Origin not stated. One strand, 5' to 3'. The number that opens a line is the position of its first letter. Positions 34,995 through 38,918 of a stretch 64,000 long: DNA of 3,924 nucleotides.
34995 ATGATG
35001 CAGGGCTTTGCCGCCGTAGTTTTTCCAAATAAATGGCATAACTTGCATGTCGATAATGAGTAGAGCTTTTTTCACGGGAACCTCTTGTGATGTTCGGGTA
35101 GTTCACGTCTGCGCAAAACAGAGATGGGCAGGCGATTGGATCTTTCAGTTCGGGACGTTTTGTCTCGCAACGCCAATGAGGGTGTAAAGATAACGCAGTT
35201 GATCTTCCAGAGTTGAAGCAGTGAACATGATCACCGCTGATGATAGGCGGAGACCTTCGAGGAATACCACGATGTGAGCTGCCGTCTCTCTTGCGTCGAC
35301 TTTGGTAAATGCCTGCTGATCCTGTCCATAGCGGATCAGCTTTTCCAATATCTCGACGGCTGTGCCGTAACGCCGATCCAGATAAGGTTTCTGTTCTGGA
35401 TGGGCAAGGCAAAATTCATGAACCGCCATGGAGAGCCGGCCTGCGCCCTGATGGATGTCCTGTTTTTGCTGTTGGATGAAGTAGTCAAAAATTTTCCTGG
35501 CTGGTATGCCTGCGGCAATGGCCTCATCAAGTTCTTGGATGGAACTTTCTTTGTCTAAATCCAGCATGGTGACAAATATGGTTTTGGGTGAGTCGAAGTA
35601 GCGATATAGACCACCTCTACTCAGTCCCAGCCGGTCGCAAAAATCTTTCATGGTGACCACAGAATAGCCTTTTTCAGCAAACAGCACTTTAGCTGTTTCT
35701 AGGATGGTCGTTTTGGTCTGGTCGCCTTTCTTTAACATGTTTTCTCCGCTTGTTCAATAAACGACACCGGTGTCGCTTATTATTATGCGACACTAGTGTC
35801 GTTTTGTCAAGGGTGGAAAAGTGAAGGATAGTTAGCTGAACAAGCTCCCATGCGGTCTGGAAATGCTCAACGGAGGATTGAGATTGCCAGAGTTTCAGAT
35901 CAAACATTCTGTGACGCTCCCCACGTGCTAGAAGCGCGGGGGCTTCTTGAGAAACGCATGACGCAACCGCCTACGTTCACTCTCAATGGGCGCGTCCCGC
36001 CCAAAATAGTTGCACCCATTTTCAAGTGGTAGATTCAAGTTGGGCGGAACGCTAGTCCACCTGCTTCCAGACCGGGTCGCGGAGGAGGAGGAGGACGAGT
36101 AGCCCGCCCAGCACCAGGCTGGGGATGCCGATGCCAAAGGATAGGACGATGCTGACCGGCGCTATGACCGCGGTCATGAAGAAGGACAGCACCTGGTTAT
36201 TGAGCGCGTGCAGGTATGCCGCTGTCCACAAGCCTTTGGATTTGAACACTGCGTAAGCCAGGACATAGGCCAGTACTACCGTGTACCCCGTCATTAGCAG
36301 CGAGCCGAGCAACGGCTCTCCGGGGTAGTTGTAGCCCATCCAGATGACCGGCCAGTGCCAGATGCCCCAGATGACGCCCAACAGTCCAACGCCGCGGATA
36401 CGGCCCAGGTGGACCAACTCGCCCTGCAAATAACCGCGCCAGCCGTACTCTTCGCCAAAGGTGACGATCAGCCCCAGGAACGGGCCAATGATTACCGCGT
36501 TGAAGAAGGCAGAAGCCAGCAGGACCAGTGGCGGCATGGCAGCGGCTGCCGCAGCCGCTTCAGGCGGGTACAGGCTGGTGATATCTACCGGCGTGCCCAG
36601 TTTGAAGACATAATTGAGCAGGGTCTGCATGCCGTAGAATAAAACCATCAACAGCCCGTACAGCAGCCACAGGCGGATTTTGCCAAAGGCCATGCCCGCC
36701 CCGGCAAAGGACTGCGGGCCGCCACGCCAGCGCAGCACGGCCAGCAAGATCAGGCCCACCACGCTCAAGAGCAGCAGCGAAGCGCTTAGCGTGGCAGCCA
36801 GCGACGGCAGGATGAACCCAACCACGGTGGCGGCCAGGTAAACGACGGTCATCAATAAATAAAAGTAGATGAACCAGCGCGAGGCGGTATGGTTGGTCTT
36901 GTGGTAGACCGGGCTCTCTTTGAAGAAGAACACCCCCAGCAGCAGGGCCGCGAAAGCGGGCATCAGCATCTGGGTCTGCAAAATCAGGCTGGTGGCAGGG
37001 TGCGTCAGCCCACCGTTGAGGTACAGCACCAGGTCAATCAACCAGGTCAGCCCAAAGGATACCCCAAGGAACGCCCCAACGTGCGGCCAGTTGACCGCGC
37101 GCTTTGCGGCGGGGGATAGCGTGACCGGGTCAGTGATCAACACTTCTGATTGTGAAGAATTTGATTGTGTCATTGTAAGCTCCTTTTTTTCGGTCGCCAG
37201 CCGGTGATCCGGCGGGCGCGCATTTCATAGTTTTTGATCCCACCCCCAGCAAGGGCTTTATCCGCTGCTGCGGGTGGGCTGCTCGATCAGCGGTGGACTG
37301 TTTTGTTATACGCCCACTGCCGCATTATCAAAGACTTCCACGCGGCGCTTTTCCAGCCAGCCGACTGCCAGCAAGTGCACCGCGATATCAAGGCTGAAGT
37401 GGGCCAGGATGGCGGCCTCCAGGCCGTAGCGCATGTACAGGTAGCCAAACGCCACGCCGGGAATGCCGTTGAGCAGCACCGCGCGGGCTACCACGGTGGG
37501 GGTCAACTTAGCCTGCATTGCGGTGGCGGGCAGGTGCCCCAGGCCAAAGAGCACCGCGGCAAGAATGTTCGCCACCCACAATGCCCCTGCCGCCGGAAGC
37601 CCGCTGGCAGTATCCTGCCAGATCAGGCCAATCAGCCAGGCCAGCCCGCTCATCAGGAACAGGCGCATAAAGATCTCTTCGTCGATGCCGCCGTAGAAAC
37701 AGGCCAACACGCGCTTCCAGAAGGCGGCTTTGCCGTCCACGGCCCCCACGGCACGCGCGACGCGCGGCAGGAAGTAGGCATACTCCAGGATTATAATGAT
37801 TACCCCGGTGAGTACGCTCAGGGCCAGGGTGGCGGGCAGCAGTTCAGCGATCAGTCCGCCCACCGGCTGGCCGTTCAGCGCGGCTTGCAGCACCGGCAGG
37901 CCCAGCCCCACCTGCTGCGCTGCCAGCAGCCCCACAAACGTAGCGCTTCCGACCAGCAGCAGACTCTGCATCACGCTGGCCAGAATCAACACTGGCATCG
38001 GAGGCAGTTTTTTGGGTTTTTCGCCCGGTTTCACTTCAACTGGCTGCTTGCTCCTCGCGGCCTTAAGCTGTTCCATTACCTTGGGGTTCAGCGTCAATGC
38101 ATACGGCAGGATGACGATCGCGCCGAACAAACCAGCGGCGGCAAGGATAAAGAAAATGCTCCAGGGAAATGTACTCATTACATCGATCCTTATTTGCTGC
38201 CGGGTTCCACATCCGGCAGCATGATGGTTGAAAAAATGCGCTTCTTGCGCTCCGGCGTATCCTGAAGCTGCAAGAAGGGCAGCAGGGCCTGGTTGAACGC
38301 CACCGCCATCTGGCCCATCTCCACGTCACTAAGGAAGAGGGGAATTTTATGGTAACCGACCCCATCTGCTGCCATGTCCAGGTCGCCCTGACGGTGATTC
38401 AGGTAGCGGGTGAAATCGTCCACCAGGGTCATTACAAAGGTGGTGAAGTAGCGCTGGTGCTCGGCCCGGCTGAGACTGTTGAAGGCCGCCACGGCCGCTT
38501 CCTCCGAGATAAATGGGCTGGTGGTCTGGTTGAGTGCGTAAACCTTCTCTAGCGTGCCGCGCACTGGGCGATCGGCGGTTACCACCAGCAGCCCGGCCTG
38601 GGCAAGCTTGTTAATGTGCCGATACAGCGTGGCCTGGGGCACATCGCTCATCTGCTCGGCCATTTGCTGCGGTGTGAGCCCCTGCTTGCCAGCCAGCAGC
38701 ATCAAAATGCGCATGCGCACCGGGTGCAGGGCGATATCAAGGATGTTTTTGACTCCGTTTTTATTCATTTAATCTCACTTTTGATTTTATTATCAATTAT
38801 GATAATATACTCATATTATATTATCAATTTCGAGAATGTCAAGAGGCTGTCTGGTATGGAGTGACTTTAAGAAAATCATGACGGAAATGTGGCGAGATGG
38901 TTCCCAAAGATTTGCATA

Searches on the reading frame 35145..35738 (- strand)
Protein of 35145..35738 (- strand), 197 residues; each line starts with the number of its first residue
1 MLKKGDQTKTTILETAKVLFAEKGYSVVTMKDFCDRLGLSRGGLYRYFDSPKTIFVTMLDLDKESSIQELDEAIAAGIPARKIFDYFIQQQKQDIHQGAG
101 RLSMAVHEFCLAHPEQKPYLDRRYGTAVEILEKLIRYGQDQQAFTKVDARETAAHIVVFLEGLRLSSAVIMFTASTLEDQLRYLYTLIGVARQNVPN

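Call 27: search_protein_families(library=pfam, proteins=[window:35145-35738:-], max_evalue=0.001)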
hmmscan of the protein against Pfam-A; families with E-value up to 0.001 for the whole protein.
window:35145-35738:- (197 aa): 3 families
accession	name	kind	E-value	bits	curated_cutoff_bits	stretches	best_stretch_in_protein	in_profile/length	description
PF00440.29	TetR_N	-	1.4e-12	47.6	24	1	12-50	1-39/47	Bacterial regulatory proteins, tetR family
PF17922.6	TetR_C_17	-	7.9e-09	36.1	26.1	1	86-170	4-92/100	Tetracyclin repressor-like, C-terminal domain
PF13977.11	TetR_C_6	-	0.00032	21.3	27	1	114-175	37-100/115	BetI-type transcriptional repressor, C-terminal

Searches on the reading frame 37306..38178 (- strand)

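Call 27: search_protein_families(library=pfam, proteins=[window:37306-38178:-], max_evalue=0.001)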
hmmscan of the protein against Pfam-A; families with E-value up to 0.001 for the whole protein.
window:37306-38178:- (290 aa): 1 family
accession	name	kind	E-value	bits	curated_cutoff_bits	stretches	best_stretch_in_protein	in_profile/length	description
PF02517.21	Rce1-like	-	2.5e-12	47.4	22.4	1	153-265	5-92/93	Type II CAAX prenyl endopeptidase Rce1-like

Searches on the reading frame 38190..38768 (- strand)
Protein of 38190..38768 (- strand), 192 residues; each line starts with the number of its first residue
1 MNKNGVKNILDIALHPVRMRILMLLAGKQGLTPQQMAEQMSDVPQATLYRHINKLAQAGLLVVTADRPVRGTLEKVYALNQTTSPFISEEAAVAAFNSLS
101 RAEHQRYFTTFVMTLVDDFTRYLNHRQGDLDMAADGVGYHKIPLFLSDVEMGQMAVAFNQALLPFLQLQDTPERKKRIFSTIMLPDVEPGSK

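Call 27: search_protein_families(library=pfam, proteins=[window:38190-38768:-], max_evalue=0.001)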
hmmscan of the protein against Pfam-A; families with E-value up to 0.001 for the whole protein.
window:38190-38768:- (192 aa): 4 families
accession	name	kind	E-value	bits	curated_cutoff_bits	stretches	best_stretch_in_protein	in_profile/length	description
PF12840.13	HTH_20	-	3.5e-16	59.4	27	1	14-63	2-50/51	Helix-turn-helix domain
PF01022.26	HTH_5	-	3.5e-05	24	22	1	16-61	2-45/47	Bacterial regulatory protein, arsR family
PF12802.13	MarR_2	-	4.3e-05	24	27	1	16-67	5-56/61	MarR family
PF01047.28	MarR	-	0.00075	19.8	24.6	0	16-64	3-50/59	MarR family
